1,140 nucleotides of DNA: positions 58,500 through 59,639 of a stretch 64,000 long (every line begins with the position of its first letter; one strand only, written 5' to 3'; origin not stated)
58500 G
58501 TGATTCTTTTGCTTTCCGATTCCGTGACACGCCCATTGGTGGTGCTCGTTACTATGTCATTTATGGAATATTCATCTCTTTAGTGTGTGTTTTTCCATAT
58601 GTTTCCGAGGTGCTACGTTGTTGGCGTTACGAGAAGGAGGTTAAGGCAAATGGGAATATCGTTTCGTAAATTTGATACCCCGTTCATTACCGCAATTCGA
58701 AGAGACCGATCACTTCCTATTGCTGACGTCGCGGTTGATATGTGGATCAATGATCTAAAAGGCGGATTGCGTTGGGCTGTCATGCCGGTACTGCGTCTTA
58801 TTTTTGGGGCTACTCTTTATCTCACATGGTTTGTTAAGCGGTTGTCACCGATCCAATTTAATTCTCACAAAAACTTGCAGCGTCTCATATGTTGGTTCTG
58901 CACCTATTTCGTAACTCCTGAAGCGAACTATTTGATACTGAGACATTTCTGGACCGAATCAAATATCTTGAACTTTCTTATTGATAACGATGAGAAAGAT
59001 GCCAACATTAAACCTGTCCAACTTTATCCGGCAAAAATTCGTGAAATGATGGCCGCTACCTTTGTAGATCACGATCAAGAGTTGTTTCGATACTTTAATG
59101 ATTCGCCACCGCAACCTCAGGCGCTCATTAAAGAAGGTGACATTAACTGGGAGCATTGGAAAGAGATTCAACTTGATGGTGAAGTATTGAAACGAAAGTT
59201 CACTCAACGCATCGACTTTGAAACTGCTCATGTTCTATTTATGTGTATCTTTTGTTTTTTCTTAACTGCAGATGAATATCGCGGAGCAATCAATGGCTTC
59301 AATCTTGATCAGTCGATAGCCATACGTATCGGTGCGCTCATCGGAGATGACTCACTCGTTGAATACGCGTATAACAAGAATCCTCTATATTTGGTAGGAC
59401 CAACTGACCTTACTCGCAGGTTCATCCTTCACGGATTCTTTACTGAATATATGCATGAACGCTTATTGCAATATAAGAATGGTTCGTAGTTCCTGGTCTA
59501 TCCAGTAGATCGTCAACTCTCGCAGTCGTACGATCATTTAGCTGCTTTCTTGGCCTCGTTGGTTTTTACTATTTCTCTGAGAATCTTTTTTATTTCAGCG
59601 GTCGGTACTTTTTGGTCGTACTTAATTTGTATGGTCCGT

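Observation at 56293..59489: Orphan four-gene operon: KAS III-like condensing enzyme + heme-oxygenase-like (di-iron type) protein + His-rich membrane protein + unknown membrane-associated protein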

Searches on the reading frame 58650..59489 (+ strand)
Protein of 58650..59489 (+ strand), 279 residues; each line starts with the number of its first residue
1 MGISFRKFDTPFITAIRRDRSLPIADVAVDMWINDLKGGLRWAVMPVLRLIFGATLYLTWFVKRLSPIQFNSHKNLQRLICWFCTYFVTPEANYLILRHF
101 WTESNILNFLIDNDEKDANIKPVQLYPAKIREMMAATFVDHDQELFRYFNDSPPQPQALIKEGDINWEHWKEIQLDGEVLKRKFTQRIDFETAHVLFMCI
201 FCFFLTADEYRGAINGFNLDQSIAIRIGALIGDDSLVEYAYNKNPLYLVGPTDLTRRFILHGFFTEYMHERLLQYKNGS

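Call 9: search_protein_families(library=pfam, proteins=[window:58650-59489:+], max_evalue=1)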
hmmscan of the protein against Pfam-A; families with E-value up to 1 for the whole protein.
window:58650-59489:+ (279 aa): 2 families
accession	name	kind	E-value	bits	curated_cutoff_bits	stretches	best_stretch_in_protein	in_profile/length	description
PF22523.1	DUF6999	-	6.6e-85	284.9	27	1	9-276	5-275/275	Family of unknown function (DUF6999)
PF23535.1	Microp_apicomplexa_21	-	0.35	11.4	27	0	45-70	32-58/76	Apicomplexa microprotein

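Call 10: search_protein_families(library=ncbifam, proteins=[window:58650-59489:+], max_evalue=1)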
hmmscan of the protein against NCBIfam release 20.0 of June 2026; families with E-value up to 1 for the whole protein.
window:58650-59489:+ (279 aa): 1 family
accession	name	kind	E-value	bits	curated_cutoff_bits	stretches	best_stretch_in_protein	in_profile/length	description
NF045637.1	carotdesatCrtDProt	equivalog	0.2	10.1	580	1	92-152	79-136/485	1-hydroxycarotenoid 3,4-desaturase CrtD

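Call 11: find_encoding_contigs(protein=window:58650-59489:+, flank=10000, max_places=6)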
Protein window:58650-59489:+ (279 aa): no gene with exactly this product is on record in the collection.

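Call 14: find_homologous_proteins(query=window:58650-59489:+)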
Query window:58650-59489:+ (279 aa): 772 proteins with E <= 0.001 among 1158 candidates; the best 120 are listed.
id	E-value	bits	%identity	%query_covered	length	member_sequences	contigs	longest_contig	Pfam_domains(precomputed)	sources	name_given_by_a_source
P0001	5.5e-177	605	91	100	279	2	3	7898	PF22523.2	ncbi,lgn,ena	-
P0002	1.7e-149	515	77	99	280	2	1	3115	PF22523.2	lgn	-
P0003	5.5e-149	513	78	100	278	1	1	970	PF22523.2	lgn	-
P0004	1.7e-145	502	76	99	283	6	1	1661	PF22523.2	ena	-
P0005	1.8e-145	502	76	100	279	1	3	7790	PF22523.2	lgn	-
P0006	3.0e-138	478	73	100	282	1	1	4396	PF22523.2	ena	-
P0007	1.9e-136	472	72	100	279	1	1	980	PF22523.2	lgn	-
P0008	3.9e-135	468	72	100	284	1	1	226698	PF22523.2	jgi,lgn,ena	-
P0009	3.5e-132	458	70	99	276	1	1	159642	PF22523.2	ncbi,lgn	-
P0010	1.7e-130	453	70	100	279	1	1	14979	PF22523.2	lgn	-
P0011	3.1e-130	452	69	99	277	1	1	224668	PF22523.2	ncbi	ncbi:MAG: hypothetical protein U0R17_02285 [Acidimicrobiia bacterium]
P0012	7.1e-128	444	69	99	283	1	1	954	PF22523.2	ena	-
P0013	1.5e-126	440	68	98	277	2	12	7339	PF22523.2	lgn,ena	-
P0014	3.3e-126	438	68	99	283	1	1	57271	PF22523.2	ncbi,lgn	-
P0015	3.2e-104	366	57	96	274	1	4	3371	PF22523.2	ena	-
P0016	3.1e-101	356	57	100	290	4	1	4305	PF22523.2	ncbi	-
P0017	5.3e-101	356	58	96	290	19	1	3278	PF22523.2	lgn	-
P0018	1.3e-100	354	58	96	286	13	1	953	PF22523.2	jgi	jgi:hypothetical protein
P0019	1.6e-99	351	58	94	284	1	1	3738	PF22523.2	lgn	-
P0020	2.1e-99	350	54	99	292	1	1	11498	PF22523.2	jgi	jgi:hypothetical protein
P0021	3.4e-99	350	55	98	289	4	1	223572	PF22523.2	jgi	-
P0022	5.3e-99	349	54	99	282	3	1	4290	PF22523.2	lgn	-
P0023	6.6e-99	349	56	99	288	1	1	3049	PF22523.2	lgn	-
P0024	1.4e-98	348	56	99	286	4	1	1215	PF22523.2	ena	-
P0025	1.8e-98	347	57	96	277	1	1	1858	PF22523.2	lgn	-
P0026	1.8e-98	347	56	96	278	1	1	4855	PF22523.2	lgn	-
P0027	2.2e-98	347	56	97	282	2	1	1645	PF22523.2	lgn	-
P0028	2.2e-98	347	56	99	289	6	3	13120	PF22523.2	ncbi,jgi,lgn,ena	-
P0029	2.7e-98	347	58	94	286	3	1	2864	PF22523.2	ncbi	-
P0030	2.9e-98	347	55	96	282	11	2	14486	PF22523.2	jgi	jgi:hypothetical protein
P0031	3.6e-98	346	58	94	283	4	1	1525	PF22523.2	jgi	jgi:hypothetical protein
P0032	3.6e-98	346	55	97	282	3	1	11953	PF22523.2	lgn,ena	-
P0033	4.1e-98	346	55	100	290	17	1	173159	PF22523.2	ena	-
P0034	5.3e-98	346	57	96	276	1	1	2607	PF22523.2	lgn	-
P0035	6.3e-98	346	57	94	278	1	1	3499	PF22523.2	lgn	-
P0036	7.0e-98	345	54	99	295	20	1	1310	PF22523.2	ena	-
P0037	8.3e-98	345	54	99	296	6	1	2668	PF22523.2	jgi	-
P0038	9.2e-98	345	54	99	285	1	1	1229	PF22523.2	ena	-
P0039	1.2e-97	345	54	96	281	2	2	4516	PF22523.2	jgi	jgi:hypothetical protein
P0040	1.6e-97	344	55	99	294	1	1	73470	PF22523.2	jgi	jgi:hypothetical protein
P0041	1.8e-97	344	54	99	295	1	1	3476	PF22523.2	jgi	jgi:hypothetical protein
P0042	2.0e-97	344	55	97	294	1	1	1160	PF22523.2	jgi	jgi:hypothetical protein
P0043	2.3e-97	344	56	97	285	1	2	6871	PF22523.2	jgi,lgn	jgi:hypothetical protein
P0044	2.5e-97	344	54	99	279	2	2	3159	PF22523.2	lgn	-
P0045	2.5e-97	344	55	98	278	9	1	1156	PF22523.2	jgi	jgi:hypothetical protein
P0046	2.8e-97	344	55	96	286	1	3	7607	PF22523.2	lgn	-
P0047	2.9e-97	343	58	94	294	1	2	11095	PF22523.2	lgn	-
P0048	3.3e-97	343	56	96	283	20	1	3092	PF22523.2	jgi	jgi:hypothetical protein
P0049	3.5e-97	343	55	97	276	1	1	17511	PF22523.2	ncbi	-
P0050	4.6e-97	343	56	97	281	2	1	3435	PF22523.2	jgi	jgi:hypothetical protein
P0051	6.1e-97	342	55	99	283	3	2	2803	PF22523.2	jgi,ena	-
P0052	7.2e-97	342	56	96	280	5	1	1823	PF22523.2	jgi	jgi:hypothetical protein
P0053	8.4e-97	342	55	99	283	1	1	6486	PF22523.2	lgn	-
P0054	8.6e-97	342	58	95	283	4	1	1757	PF22523.2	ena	-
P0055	8.7e-97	342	55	96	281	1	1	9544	PF22523.2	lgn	-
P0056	8.8e-97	342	56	94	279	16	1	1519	PF22523.2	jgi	jgi:hypothetical protein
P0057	8.9e-97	342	54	99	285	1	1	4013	PF22523.2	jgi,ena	-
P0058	1.0e-96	342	54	98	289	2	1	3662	PF22523.2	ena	-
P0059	1.0e-96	342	56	97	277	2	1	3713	PF22523.2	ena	-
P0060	1.1e-96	342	55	97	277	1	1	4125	PF22523.2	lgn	-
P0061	1.9e-96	341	56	97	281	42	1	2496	PF22523.2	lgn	-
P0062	1.9e-96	341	55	97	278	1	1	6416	PF22523.2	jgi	jgi:hypothetical protein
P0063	2.0e-96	341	55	97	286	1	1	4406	PF22523.2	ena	-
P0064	2.0e-96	341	54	97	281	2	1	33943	PF22523.2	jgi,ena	-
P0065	2.1e-96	341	55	94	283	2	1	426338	PF22523.2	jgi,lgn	jgi:hypothetical protein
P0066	2.2e-96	341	55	93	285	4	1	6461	PF22523.2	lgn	-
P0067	2.5e-96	340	54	99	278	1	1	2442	PF22523.2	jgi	jgi:hypothetical protein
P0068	2.6e-96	340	53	96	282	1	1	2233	PF22523.2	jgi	jgi:hypothetical protein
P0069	2.7e-96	340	56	97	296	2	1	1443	PF22523.2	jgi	jgi:hypothetical protein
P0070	2.7e-96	340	55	96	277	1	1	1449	PF22523.2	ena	-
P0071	2.7e-96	340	54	98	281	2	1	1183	PF22523.2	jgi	-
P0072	2.7e-96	340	54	99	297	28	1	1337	PF22523.2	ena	-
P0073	2.8e-96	340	55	96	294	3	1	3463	PF22523.2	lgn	-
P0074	3.0e-96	340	55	97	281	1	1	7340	PF22523.2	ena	-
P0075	3.1e-96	340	54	97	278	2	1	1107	PF22523.2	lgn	-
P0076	3.2e-96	340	56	94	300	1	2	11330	PF22523.2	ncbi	-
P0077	3.3e-96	340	54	97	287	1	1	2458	PF22523.2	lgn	-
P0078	3.5e-96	340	54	99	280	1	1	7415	PF22523.2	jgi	-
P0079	3.6e-96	340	56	97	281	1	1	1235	PF22523.2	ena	-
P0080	3.6e-96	340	57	94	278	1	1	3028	PF22523.2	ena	-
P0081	3.7e-96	340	54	96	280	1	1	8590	PF22523.2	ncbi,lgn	-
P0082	4.0e-96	340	55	97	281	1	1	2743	PF22523.2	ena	-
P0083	4.3e-96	340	55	97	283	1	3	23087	PF22523.2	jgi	jgi:hypothetical protein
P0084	4.6e-96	340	55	98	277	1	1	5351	PF22523.2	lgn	-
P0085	6.0e-96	339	56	94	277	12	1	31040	PF22523.2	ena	-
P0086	6.4e-96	339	55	96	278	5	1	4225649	PF22523.2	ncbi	ncbi:hypothetical protein LG302_02875 [Halomonas organivorans]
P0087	7.1e-96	339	55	96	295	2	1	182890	PF22523.2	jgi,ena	jgi:hypothetical protein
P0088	7.4e-96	339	54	97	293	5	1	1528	PF22523.2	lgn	-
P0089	7.6e-96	339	55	94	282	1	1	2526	PF22523.2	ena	-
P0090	8.4e-96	339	56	97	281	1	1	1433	PF22523.2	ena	-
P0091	8.6e-96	339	54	98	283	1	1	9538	PF22523.2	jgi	jgi:hypothetical protein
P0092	9.3e-96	339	55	97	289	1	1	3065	PF22523.2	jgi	-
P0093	9.4e-96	339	57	96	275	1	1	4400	PF22523.2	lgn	-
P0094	1.0e-95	338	55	97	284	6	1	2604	PF22523.2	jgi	jgi:uncharacterized protein DUF6999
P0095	1.1e-95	338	54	98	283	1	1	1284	PF22523.2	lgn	-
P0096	1.1e-95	338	57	94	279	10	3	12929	PF22523.2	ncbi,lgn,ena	-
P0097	1.1e-95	338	55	97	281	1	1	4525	PF22523.2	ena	-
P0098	1.3e-95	338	55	95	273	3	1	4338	PF22523.2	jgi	jgi:hypothetical protein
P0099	1.4e-95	338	55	98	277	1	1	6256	PF22523.2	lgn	-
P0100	1.4e-95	338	56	95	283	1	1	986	PF22523.2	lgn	-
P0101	1.4e-95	338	56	95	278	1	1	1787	PF22523.2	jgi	jgi:hypothetical protein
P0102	1.6e-95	338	56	97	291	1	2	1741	PF22523.2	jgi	jgi:hypothetical protein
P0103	1.6e-95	338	56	96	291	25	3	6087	PF22523.2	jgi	jgi:hypothetical protein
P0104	1.7e-95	338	57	96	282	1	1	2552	PF22523.2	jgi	jgi:hypothetical protein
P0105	1.7e-95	338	54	97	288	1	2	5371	PF22523.2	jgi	jgi:hypothetical protein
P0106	1.9e-95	338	55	96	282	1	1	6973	PF22523.2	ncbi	-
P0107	2.0e-95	337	54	97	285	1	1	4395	PF22523.2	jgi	jgi:hypothetical protein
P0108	2.2e-95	337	55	96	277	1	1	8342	PF22523.2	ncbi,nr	ncbi:MAG: hypothetical protein H7Y89_05540 [Steroidobacteraceae bacterium]|nr:hypothetical protein [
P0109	2.3e-95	337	55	96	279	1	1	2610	PF22523.2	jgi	jgi:hypothetical protein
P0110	2.4e-95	337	55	96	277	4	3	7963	PF22523.2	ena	-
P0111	2.5e-95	337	54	97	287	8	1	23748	PF22523.2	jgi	jgi:hypothetical protein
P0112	2.7e-95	337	53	100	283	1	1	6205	PF22523.2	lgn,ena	-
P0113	2.7e-95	337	56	94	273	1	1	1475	PF22523.2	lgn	-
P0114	2.7e-95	337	53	100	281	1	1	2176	PF22523.2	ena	-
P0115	2.8e-95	337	54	97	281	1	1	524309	PF22523.2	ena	-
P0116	2.9e-95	337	54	97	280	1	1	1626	PF22523.2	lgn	-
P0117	3.1e-95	337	56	96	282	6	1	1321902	PF22523.2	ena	-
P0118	3.1e-95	337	54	97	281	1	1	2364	PF22523.2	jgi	jgi:hypothetical protein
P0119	3.1e-95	337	56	97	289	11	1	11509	PF22523.2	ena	-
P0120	3.3e-95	337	55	97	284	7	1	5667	PF22523.2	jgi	jgi:hypothetical protein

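Call 15: find_encoding_contigs(protein=P0086, flank=8000, max_places=3)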
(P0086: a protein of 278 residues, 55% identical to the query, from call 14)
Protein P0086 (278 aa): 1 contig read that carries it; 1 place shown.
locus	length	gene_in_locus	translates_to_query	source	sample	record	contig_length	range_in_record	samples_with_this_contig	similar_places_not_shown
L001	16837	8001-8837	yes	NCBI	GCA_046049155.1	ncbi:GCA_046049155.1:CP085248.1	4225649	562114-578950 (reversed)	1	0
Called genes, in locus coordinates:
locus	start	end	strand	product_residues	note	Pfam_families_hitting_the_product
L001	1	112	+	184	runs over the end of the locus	PF02525:Flavodoxin_2 (weak), PF03358:FMN_red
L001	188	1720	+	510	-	PF00355:Rieske, PF13806:Rieske_2 (weak), PF01266:DAO (faint), PF07992:Pyr_redox_2, PF13241:NAD_binding_7 (faint), PF13738:Pyr_redox_3, PF00070:Pyr_redox, PF14759:Reductase_C (weak), +1 more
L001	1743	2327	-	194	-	PF00583:Acetyltransf_1, PF13508:Acetyltransf_7, PF08445:FR47, PF13673:Acetyltransf_10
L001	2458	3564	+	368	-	PF02812:ELFV_dehydrog_N, PF00208:ELFV_dehydrog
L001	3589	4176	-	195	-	PF20352:DUF6647 (weak)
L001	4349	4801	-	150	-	-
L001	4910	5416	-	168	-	PF13302:Acetyltransf_3, PF00583:Acetyltransf_1, PF13673:Acetyltransf_10, PF13508:Acetyltransf_7, PF08445:FR47 (faint)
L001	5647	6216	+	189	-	-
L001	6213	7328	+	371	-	PF08541:ACP_syn_III_C (weak)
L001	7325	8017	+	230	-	-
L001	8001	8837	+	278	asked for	PF22523:DUF6999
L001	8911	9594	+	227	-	-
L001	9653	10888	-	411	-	PF11902:DUF3422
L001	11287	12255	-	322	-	PF01544:CorA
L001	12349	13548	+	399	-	PF02417:Chromate_transp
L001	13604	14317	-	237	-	PF12119:DUF3581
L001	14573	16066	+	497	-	PF03600:CitMHS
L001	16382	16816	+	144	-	-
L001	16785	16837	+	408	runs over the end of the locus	-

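Call 16: find_encoding_contigs(protein=P0008, flank=8000, max_places=3)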
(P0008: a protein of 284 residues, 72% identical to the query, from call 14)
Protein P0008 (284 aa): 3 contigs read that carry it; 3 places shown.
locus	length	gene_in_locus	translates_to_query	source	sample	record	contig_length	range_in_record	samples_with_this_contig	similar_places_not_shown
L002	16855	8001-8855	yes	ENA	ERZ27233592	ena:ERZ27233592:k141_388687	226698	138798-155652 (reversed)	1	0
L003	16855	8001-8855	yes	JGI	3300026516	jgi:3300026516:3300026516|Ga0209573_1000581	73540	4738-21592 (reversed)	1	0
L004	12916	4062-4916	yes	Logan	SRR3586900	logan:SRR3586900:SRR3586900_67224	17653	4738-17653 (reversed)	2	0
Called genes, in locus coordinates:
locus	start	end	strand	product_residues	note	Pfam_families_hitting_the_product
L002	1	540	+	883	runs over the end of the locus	PF26299:MurL_N, PF26298:MurL_epimerase_C, PF08245:Mur_ligase_M, PF02875:Mur_ligase_C (faint)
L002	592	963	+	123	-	PF03551:PadR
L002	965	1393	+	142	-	-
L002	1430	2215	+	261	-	PF01138:RNase_PH, PF03725:RNase_PH_C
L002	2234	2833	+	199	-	PF01725:Ham1p_like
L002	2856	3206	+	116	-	-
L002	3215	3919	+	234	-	PF00455:DeoRC (faint), PF06026:Rib_5-P_isom_A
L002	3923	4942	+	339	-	PF00383:dCMP_cyt_deam_1, PF14437:MafB19-deam, PF01872:RibD_C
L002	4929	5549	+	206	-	PF00925:GTP_cyclohydro2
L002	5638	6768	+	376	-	PF08541:ACP_syn_III_C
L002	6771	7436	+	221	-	PF14518:Haem_oxygenas_2 (weak)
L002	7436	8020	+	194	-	-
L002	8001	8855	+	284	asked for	PF22523:DUF6999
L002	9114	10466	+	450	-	PF00202:Aminotran_3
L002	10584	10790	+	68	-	PF00313:CSD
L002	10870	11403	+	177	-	PF13302:Acetyltransf_3, PF00583:Acetyltransf_1 (weak)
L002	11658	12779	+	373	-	-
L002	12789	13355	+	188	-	PF13521:AAA_28 (weak), PF13671:AAA_33, PF13238:AAA_18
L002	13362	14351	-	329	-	PF02615:Ldh_2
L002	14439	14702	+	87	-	PF00462:Glutaredoxin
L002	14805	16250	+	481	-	PF11721:Malectin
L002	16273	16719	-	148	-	PF10027:DUF2269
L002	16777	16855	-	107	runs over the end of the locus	PF01022:HTH_5, PF12840:HTH_20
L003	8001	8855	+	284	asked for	PF22523:DUF6999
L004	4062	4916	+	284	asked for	PF22523:DUF6999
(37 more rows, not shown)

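Call 17: find_encoding_contigs(protein=P0011, flank=8000, max_places=3)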
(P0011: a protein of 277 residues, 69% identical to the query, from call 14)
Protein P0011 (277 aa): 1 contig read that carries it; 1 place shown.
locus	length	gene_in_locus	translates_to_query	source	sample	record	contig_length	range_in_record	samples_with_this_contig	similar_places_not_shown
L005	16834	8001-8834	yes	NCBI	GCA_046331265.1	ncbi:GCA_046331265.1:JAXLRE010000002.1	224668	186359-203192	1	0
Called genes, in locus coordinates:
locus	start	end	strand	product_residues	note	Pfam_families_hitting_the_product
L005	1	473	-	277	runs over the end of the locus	PF01256:Carb_kinase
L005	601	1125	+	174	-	-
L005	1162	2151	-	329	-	PF02615:Ldh_2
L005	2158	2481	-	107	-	-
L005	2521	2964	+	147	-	PF01152:Bac_globin (weak)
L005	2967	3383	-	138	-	PF00903:Glyoxalase, PF22677:Ble-like_N (weak)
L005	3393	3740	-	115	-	PF05899:Cupin_3 (weak), PF07883:Cupin_2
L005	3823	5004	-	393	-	-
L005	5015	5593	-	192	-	PF07638:Sigma70_ECF (weak), PF08281:Sigma70_r4_2, PF04545:Sigma70_r4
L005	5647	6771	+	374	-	PF00108:Thiolase_N (weak), PF08541:ACP_syn_III_C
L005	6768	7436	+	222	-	PF14518:Haem_oxygenas_2 (weak)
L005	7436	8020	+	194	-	-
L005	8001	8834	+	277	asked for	PF22523:DUF6999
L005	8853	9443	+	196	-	PF08818:DUF1801, PF13376:OmdA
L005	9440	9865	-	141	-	PF08818:DUF1801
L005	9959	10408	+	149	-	PF22381:Staph_reg_Sar_Rot (weak), PF01047:MarR, PF12802:MarR_2, PF13463:HTH_27 (weak), PF00392:GntR (weak), PF01325:Fe_dep_repress (weak)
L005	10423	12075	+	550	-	PF05977:MFS_3 (weak), PF07690:MFS_1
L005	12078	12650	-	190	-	-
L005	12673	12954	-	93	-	-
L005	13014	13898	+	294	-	PF01545:Cation_efflux, PF16916:ZT_dimer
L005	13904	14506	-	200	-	PF01872:RibD_C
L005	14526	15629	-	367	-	PF01408:GFO_IDH_MocA, PF02894:GFO_IDH_MocA_C, PF22725:GFO_IDH_MocA_C3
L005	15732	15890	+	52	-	-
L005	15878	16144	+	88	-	PF02583:Trns_repr_metal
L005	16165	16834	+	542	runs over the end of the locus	PF00890:FAD_binding_2 (faint), PF01266:DAO (faint), PF03486:HI0933_like (faint), PF07992:Pyr_redox_2, PF13738:Pyr_redox_3, PF00070:Pyr_redox, PF02852:Pyr_redox_dim, PF00581:Rhodanese, +1 more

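Call 27: find_related_loci(query=A1, collection=genome_contigs, flank=6000)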
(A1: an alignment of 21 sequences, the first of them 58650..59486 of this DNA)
Query A1 (279 aa) in genome_contigs; peptide patterns used: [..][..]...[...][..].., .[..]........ (x = any residue, [..] = any of these).
415 stretches matched a pattern; 387 encode a relative of the query (tblastn E <= 1e-3); the best 80 are kept; 80 distinct loci.
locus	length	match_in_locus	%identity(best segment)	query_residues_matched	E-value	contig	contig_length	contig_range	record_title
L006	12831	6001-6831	69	1-276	7e-133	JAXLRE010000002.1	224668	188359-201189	MAG: Acidimicrobiia bacterium isolate STL-ACT1 C1.252.fa-2, whole genome shotgun sequence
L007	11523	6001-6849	68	1-277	7e-131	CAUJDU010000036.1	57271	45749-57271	MAG: Actinomycetota bacterium isolate KLAP143 genome assembly, contig: KLAP143_73708, whole genome shotgun sequence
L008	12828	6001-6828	70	1-276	4e-127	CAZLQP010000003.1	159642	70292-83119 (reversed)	MAG TPA_asm: uncultured Burkholderiales bacterium isolate binchicken_co193_87 genome assembly, contig: NODE_17_length_15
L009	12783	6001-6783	57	12-272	3e-100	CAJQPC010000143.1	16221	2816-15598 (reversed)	uncultured bacterium isolate 3_20180319_Bin_20180319_Bin_29_sub_1 genome assembly, contig: c_000023174778, whole genome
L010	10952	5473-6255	56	12-272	6e-100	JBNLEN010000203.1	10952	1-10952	MAG: Polyangiaceae bacterium isolate C1C2.bin.25.strict NODE_203_length_10952_cov_3.629885, whole genome shotgun sequenc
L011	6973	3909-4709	55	6-272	9e-99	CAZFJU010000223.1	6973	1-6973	MAG TPA_asm: uncultured Gammaproteobacteria bacterium isolate SRP220891_co3_69 genome assembly, contig: NODE_20021_lengt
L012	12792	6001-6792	55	10-272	1e-98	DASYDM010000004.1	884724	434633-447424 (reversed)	MAG TPA_asm: Steroidobacteraceae bacterium isolate SMAG_U4959 k141_4934784, whole genome shotgun sequence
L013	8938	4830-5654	54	6-279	9e-99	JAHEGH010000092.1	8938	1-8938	MAG: Gammaproteobacteria bacterium isolate Ww390 NODE_15253_length_8938_cov_7.362141, whole genome shotgun sequence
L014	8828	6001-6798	55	12-277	5e-98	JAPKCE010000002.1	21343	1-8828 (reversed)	MAG: Myxococcota bacterium isolate ANT-56 NODE_1024_length_21343_cov_4.677894, whole genome shotgun sequence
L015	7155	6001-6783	55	10-269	1e-97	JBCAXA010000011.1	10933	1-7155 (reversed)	MAG: Pseudomonadota bacterium isolate J06554_8 NODE_11_length_10933_cov_19.459930, whole genome shotgun sequence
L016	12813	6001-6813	53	1-272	5e-97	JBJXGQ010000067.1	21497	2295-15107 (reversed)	MAG: Burkholderiales bacterium isolate F1F2.bin.209 k127_9257509, whole genome shotgun sequence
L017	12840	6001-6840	54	2-279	6e-97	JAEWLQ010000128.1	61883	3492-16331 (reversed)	MAG: Proteobacteria bacterium isolate OH_PBrB_96 k127_1100246, whole genome shotgun sequence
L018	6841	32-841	55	10-278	4e-96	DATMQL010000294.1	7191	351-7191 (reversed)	MAG TPA_asm: Steroidobacteraceae bacterium isolate SMAG_U12927 k141_1952130, whole genome shotgun sequence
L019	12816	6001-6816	52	6-276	4e-95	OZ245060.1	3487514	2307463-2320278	MAG: Woeseiaceae bacterium isolate b44c815b-09e0-4d9a-b88f-0cd5301d0f37 genome assembly, chromosome: 1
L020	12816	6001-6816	53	6-276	6e-95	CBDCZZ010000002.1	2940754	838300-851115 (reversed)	MAG: Woeseiaceae bacterium isolate 85ae31f4-af88-4ca0-a4c6-92000f22cee6 genome assembly, contig: contig_2, whole genome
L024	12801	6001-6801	54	10-278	3e-93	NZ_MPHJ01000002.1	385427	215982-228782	Shewanella sp. UCD-KL12 scaffold_1, whole genome shotgun sequence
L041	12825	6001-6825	54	1-274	3e-89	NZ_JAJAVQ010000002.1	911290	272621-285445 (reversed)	Rheinheimera aquimaris strain KCTC 12840 Raq_2, whole genome shotgun sequence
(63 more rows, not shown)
